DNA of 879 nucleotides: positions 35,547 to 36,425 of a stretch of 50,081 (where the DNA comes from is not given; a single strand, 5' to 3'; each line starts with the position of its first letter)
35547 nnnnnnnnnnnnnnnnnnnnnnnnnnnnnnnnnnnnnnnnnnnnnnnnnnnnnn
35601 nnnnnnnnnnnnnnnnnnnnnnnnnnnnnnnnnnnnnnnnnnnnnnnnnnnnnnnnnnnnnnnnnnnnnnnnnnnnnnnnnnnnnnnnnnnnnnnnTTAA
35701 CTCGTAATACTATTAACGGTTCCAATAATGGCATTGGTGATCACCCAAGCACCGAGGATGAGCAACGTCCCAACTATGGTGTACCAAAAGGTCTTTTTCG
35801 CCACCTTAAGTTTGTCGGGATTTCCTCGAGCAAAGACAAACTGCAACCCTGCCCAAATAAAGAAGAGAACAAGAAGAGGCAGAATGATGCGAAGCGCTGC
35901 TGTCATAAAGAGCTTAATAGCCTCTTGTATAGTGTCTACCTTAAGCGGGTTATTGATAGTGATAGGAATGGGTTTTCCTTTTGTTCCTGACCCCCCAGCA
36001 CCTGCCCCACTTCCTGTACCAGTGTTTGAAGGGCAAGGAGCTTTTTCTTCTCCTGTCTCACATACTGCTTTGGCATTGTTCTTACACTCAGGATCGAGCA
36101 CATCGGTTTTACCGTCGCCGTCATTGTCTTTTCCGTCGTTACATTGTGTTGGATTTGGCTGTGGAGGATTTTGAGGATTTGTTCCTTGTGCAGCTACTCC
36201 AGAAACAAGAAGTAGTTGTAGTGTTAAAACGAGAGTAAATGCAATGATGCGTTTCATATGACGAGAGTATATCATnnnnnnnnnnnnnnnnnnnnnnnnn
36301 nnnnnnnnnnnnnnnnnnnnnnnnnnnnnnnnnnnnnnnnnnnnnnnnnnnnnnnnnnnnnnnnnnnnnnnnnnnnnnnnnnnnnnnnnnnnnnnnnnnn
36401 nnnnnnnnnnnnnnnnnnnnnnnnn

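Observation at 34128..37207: Array of five tandem VirB2/TrbC-pilin-like genes with hypervariable ectodomains and no secretion machinery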

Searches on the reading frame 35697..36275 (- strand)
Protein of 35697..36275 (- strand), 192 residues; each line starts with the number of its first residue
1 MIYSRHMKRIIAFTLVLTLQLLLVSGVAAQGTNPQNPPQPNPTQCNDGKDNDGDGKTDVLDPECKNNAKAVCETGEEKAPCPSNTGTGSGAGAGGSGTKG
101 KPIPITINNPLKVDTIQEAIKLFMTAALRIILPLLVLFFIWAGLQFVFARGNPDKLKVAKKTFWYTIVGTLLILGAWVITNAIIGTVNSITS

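Call 3: search_protein_families(library=pfam, proteins=[window:35697-36275:-], max_evalue=1)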
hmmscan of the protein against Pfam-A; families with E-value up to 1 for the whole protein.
window:35697-36275:- (192 aa): 3 families
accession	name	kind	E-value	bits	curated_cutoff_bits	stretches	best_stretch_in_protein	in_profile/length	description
PF18895.5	T4SS_pilin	-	4e-10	40.1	26.6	1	113-183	2-71/71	Type IV secretion system pilin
PF04956.18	TrbC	-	0.00014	22.4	27.9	1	112-181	36-96/98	TrbC/VIRB2 pilin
PF08592.16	Anthrone_oxy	-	0.12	13.1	27.3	0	129-188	9-62/106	Anthrone oxygenase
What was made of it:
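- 35697..36257 (-): P2 (186 aa): signal peptide, acidic double-disulfide knot, Gly/Ser linker, pilin hairpin. PF18895 40.1 bits and PF04956 22.4 bits, the latter sub-threshold (call 3).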

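Call 11: find_encoding_contigs(protein=window:35697-36257:-, flank=10000, max_places=6)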
Protein window:35697-36257:- (186 aa): 20 contigs read that carry it; 6 places shown.
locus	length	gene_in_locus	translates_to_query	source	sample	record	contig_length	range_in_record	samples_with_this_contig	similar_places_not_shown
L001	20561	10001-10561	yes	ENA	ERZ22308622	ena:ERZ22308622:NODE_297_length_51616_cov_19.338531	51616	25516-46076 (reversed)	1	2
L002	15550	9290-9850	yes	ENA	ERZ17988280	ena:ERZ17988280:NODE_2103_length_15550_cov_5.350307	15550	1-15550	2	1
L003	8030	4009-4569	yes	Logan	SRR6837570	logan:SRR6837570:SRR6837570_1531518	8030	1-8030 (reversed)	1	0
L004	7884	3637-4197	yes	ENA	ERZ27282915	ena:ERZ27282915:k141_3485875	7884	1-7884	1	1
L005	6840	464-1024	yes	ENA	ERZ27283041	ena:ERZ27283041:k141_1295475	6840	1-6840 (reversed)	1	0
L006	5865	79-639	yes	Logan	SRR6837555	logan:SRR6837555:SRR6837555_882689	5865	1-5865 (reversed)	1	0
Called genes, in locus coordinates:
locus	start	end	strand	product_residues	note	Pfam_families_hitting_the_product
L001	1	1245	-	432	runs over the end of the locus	PF13393:tRNA-synt_His, PF00587:tRNA-synt_2b, PF03129:HGTP_anticodon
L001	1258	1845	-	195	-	PF10502:Peptidase_S26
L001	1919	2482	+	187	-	PF01195:Pept_tRNA_hydro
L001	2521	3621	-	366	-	PF21543:CvfB_2nd (faint), PF00575:S1 (weak), PF23459:S1_RRP5 (faint), PF00575:S1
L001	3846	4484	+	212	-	PF13483:Lactamase_B_3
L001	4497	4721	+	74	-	-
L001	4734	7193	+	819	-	PF00521:DNA_topoisoIV, PF03989:DNA_gyraseA_C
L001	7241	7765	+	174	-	PF01209:Ubie_methyltran, PF05175:MTS (weak), PF13489:Methyltransf_23 (weak), PF13847:Methyltransf_31, PF08241:Methyltransf_11, PF08242:Methyltransf_12, PF13649:Methyltransf_25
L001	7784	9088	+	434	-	PF01547:SBP_bac_1, PF13416:SBP_bac_8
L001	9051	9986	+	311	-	PF18895:T4SS_pilin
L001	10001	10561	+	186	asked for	PF18895:T4SS_pilin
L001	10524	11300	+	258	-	-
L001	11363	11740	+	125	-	PF18895:T4SS_pilin (weak)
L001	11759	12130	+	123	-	PF18895:T4SS_pilin (weak)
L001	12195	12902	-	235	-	-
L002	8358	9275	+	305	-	PF18895:T4SS_pilin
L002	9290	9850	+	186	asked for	PF18895:T4SS_pilin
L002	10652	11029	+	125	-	PF18895:T4SS_pilin (weak)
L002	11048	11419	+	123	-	PF18895:T4SS_pilin (weak)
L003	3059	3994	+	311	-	PF18895:T4SS_pilin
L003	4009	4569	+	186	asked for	PF18895:T4SS_pilin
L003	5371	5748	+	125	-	PF18895:T4SS_pilin (weak)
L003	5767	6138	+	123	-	PF18895:T4SS_pilin (weak)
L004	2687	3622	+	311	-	PF18895:T4SS_pilin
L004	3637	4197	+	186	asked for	PF18895:T4SS_pilin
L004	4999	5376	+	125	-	PF18895:T4SS_pilin (weak)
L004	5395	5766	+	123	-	PF18895:T4SS_pilin (weak)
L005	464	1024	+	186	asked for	PF18895:T4SS_pilin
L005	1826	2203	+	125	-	PF18895:T4SS_pilin (weak)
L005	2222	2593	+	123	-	PF18895:T4SS_pilin (weak)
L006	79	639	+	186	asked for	PF18895:T4SS_pilin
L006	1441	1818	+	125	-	PF18895:T4SS_pilin (weak)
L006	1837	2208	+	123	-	PF18895:T4SS_pilin (weak)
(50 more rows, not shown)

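Call 37: search_solved_structures(query=window:35697-36257:-, max_evalue=10)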
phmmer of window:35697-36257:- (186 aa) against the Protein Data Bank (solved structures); distinct sequences matched with E-value up to 10: 16.
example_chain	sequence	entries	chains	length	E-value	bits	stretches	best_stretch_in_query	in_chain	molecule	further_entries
7plp_A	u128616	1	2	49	0.00049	22.9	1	36-59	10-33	Teneurin-4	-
6cmx_A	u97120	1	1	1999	0.019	17.7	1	33-59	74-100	Teneurin-2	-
7f1r_R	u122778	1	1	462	0.24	14.2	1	78-136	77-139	C-C motif chemokine 5,C-C chemokine receptor type 5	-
7f1q_R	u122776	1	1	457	0.24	14.1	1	77-136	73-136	C-C motif chemokine 3,C-C chemokine receptor type 5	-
8fia_A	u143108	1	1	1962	0.35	13.6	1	35-72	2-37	Teneurin-m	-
6vhh_A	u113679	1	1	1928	0.44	13.3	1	37-59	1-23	Teneurin-2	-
7f1t_A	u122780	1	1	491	1.2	11.8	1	77-136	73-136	C-C motif chemokine 3,C-C chemokine receptor type 5,Rubredoxin,C-C chemokine receptor type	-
5l7z_A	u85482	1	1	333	1.6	11.5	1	53-91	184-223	Maternal protein exuperantia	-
7bam_A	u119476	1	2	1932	1.6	11.5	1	37-59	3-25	Teneurin-4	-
7ban_A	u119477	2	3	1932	1.6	11.5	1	37-59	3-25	Teneurin-4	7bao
5o32_C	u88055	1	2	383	3.2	10.5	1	60-100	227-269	Complement factor H,Complement factor H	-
5o35_C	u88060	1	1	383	4.1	10.1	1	60-100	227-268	Complement factor H,Complement factor H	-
8qby_M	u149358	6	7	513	4.2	10.1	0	122-182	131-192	NADH dehydrogenase subunit M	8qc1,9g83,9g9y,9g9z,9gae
7xbx_R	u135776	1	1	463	5.9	9.6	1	75-155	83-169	Processed fractalkine,CX3C chemokine receptor 1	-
4xyd_A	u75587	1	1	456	7.8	9.2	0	127-176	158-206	Nitric-oxide reductase subunit B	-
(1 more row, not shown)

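Call 58: search_protein_families(library=ncbifam, proteins=[window:35697-36257:-], max_evalue=0.1)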
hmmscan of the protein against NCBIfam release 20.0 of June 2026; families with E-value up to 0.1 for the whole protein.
window:35697-36257:- (186 aa): 3 families
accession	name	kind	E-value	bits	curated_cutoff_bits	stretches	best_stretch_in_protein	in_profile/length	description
NF033662.1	acid_disulf_rpt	repeat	3.1e-08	33.2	41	1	35-62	3-30/32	acidic double-disulfide repeat-containing protein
NF045849.1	ICE_MMCAP2_0565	equivalog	3.1e-06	26.8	40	1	108-181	7-80/80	Mbov_0395 family pilin-like conjugal transfer protein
NF045890.1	conj_pls20_p028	equivalog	0.033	13.1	150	1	112-186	56-129/377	pLS20_p028 family conjugation system transmembrane protein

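Call 80: search_dna_similar(query=window:35697-36257:-, collection=plasmids, mode=protein, max_evalue=0.01, max_rows=15)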
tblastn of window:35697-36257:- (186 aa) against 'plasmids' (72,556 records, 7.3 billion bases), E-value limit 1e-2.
No match.
